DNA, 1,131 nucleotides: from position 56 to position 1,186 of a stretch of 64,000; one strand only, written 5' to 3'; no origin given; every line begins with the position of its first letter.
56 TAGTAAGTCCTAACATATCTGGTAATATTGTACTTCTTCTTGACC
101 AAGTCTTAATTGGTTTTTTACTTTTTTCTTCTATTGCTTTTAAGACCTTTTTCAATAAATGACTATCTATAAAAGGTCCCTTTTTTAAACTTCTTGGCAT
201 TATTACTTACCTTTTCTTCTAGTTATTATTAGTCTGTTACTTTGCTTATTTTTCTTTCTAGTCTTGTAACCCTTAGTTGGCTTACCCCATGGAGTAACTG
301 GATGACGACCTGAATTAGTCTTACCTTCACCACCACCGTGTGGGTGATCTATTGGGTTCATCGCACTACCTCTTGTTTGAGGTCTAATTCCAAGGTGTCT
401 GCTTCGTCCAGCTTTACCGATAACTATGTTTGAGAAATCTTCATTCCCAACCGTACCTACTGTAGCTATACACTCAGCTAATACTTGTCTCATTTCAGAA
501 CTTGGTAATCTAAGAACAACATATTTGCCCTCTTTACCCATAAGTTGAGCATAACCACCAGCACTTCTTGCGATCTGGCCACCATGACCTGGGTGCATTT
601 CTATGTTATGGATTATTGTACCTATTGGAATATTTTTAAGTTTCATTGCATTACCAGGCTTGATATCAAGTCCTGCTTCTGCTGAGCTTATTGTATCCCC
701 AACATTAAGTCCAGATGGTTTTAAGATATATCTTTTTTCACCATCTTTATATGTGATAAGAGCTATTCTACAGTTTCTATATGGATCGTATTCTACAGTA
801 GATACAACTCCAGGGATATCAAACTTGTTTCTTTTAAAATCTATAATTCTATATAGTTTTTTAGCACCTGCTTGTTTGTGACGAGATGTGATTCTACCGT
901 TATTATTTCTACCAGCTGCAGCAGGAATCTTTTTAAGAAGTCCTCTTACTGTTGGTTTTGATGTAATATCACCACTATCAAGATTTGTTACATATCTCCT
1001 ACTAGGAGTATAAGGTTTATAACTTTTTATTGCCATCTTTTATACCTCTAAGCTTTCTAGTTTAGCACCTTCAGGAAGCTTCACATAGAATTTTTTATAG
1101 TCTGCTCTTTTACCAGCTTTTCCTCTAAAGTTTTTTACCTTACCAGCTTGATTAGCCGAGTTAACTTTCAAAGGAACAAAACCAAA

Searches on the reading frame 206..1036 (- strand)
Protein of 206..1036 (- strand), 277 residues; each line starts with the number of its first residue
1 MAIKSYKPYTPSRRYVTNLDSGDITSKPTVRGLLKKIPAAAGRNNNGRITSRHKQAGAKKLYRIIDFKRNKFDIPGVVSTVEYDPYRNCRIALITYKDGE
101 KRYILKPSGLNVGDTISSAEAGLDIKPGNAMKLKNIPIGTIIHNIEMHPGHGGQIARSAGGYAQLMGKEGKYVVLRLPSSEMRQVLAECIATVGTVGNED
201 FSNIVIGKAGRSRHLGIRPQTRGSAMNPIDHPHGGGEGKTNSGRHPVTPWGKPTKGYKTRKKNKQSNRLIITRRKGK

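Call 57: find_encoding_contigs(protein=window:206-1036:-, flank=10000, max_places=2)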
Protein window:206-1036:- (277 aa): no gene with exactly this product is on record in the collection.
